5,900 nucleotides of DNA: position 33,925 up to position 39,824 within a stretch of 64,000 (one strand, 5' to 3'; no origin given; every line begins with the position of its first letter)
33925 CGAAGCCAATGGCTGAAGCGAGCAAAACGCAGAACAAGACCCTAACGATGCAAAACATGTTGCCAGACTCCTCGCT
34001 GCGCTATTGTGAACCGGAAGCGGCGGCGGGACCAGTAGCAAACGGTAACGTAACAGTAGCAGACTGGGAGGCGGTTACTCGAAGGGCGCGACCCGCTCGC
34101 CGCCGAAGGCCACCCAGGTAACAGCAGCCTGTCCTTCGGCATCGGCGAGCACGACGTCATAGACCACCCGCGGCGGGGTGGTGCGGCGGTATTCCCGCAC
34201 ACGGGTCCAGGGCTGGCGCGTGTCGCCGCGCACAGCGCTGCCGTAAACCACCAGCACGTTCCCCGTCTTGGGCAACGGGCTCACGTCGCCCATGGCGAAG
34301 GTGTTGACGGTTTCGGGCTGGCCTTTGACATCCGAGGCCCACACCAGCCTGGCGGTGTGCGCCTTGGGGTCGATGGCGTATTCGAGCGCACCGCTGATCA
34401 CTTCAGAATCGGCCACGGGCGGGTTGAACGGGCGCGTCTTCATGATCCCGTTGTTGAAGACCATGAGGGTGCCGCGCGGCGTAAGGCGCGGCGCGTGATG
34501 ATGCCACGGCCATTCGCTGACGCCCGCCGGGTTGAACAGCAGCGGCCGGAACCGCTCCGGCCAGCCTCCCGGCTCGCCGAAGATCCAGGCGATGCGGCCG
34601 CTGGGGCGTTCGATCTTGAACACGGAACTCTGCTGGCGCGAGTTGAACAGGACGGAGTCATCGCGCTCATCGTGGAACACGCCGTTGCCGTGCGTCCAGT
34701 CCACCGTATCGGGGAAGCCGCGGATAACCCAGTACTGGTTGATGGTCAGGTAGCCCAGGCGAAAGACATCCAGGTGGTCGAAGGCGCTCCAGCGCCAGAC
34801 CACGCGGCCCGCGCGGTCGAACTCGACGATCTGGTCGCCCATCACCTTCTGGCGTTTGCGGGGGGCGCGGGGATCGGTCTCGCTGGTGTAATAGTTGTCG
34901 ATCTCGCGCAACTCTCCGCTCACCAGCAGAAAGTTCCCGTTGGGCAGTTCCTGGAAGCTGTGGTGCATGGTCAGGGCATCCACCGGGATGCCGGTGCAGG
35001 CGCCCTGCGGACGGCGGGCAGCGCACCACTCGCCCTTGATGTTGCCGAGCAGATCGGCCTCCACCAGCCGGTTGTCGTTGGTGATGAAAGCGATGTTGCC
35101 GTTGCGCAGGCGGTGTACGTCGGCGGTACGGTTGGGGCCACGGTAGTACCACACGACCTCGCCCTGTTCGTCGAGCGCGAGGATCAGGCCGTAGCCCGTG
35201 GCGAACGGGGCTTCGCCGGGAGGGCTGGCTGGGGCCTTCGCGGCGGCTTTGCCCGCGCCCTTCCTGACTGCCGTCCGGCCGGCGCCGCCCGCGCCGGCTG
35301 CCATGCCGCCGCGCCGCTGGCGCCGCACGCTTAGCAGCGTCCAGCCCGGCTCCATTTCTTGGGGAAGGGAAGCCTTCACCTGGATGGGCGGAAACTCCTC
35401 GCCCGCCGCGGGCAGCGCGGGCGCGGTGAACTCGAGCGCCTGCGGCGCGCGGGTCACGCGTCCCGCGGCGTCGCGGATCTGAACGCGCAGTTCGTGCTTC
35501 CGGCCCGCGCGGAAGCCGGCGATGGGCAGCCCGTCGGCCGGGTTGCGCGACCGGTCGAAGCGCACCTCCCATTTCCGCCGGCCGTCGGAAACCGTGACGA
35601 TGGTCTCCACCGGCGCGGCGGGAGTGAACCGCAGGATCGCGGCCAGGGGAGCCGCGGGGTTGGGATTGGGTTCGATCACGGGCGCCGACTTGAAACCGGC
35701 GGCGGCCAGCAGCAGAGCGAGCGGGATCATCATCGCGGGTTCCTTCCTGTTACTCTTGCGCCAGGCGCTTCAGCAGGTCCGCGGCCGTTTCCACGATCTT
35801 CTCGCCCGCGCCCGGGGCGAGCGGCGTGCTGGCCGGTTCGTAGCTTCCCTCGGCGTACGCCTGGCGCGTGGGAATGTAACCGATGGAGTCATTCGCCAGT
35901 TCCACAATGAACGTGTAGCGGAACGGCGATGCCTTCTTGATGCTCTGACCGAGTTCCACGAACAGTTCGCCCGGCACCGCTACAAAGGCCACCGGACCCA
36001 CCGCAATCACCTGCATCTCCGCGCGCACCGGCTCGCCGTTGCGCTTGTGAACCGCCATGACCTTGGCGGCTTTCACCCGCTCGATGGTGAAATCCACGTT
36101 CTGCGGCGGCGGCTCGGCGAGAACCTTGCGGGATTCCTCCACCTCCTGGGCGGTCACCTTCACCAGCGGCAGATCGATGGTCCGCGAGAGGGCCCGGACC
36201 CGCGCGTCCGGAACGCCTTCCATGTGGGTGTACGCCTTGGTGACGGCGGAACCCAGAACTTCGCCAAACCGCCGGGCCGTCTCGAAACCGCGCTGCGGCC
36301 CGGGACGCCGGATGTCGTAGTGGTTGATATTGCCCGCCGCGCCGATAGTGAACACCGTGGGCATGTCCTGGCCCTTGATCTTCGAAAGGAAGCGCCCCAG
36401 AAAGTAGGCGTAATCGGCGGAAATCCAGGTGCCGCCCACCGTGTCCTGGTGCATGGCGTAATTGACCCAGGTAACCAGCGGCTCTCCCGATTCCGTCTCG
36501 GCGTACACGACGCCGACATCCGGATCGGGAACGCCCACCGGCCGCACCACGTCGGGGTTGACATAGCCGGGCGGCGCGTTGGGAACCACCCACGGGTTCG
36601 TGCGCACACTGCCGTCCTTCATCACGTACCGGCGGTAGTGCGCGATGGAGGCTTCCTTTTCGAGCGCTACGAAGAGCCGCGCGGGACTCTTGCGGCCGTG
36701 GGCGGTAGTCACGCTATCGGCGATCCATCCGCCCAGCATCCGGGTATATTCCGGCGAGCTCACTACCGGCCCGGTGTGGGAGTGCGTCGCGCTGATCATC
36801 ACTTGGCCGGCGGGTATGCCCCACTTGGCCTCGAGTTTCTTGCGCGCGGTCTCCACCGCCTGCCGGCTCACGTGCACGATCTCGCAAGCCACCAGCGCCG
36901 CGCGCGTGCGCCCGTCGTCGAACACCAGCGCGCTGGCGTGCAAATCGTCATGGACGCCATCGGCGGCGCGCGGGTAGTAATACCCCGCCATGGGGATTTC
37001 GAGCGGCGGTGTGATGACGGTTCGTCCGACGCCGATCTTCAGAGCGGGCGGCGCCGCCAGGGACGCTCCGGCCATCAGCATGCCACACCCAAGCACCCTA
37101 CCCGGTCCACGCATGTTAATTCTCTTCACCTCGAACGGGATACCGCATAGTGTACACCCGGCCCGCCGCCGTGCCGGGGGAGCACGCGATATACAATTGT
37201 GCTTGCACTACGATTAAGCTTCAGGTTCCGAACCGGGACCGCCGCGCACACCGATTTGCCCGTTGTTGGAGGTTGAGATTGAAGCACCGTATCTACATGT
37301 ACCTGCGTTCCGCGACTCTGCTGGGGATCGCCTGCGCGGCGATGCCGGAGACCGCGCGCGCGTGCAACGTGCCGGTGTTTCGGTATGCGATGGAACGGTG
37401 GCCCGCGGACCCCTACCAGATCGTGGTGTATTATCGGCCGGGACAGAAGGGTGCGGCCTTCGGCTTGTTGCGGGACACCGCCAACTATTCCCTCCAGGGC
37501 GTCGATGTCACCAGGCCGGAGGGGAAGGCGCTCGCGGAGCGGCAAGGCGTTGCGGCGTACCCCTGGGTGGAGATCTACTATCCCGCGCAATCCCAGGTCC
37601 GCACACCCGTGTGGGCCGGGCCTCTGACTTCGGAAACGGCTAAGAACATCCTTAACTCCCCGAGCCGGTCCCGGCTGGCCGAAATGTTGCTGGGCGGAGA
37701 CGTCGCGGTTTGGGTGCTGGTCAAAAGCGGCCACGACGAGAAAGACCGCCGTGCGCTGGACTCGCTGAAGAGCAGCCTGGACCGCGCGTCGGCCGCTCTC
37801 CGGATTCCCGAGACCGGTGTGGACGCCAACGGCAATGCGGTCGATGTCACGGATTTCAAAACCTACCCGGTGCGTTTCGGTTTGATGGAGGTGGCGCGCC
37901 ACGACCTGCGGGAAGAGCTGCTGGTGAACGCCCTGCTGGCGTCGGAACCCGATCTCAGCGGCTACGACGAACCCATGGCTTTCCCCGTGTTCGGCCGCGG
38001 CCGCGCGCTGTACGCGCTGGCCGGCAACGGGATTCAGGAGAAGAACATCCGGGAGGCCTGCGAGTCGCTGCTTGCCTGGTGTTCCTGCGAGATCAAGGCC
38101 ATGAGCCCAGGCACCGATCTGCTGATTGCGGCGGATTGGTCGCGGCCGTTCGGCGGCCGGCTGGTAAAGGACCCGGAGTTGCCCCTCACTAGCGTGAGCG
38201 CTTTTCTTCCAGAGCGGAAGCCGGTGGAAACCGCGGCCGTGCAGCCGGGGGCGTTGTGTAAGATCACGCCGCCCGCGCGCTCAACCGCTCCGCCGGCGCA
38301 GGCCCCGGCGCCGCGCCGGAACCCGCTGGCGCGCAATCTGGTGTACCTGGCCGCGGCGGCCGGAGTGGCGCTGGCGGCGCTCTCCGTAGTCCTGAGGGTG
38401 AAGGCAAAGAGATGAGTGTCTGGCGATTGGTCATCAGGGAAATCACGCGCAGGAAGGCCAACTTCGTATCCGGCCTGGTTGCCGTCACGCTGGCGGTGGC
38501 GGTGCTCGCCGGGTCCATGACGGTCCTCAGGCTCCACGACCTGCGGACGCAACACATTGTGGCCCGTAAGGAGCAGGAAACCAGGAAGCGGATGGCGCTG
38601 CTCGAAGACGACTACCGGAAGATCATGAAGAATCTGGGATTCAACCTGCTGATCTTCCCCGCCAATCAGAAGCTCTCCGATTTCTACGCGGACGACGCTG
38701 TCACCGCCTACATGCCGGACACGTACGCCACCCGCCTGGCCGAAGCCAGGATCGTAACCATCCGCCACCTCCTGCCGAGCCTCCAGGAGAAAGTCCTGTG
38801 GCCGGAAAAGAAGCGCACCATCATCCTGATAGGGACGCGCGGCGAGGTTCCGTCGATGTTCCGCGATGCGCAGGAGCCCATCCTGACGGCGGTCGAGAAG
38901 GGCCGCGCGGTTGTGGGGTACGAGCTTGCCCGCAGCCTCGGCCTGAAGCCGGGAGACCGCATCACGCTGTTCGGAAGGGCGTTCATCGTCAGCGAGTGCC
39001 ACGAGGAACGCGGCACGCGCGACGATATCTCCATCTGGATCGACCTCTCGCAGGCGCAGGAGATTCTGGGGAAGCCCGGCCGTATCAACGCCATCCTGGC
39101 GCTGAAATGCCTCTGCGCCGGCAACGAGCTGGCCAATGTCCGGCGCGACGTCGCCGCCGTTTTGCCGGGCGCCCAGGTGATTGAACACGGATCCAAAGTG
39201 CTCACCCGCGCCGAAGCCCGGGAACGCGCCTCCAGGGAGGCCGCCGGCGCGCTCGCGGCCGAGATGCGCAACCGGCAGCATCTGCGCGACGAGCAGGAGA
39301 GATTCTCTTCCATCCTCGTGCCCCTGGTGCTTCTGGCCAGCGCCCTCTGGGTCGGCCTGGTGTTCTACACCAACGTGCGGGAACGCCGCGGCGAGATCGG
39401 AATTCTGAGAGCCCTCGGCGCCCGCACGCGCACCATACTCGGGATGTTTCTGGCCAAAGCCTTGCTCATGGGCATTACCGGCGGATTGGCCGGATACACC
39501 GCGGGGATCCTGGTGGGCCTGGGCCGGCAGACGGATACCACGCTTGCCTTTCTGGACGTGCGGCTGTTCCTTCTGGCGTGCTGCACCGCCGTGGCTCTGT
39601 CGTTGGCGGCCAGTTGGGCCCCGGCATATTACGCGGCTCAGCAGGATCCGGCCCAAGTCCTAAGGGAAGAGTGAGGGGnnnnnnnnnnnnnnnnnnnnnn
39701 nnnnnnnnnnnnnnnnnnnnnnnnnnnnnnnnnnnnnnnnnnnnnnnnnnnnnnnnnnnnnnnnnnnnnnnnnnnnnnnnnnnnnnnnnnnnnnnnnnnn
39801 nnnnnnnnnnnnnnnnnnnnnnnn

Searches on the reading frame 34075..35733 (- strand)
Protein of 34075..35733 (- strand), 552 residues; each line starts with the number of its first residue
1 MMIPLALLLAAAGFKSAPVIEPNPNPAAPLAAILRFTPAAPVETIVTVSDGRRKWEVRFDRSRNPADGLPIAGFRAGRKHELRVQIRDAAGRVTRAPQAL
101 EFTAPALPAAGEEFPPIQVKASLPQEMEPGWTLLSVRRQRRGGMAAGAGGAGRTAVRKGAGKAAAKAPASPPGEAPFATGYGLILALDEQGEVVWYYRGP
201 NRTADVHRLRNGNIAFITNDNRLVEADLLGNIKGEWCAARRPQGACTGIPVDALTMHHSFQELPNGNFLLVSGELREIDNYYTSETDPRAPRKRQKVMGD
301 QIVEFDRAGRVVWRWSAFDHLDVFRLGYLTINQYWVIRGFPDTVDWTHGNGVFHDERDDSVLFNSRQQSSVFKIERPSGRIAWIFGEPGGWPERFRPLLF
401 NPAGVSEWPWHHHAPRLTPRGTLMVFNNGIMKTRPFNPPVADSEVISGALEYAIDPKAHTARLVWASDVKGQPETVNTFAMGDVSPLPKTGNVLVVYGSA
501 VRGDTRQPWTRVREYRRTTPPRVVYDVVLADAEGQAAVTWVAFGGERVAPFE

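Call 61: search_protein_families(library=pfam, proteins=[window:34075-35733:-], max_evalue=0.00001)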
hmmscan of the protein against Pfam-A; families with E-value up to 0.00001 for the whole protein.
window:34075-35733:- (552 aa): 2 families
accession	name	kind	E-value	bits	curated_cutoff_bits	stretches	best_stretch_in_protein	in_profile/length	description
PF05935.17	Arylsulfotrans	-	3.6e-57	194.5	24.2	1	185-520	31-355/374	Arylsulfotransferase (ASST)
PF14269.12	Arylsulfotran_2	-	2.7e-14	53.7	27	1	250-499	53-281/301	Arylsulfotransferase (ASST)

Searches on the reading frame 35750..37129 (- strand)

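Call 61: search_protein_families(library=pfam, proteins=[window:35750-37129:-], max_evalue=0.00001)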
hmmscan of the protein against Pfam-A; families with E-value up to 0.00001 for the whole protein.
window:35750-37129:- (459 aa): 1 family
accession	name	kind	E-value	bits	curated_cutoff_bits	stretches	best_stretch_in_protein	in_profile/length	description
PF04734.18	Ceramidase_alk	-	8.7e-13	48.2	32.1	1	31-123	2-100/509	Neutral/alkaline non-lysosomal ceramidase, N-terminal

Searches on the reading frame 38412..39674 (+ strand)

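Call 61: search_protein_families(library=pfam, proteins=[window:38412-39674:+], max_evalue=0.00001)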
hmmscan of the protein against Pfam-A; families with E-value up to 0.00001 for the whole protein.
window:38412-39674:+ (420 aa): 1 family
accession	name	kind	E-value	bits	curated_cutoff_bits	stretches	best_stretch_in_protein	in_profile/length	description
PF02687.27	FtsX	-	4.1e-15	56.3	25.5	1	305-413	6-120/120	FtsX-like permease C-terminal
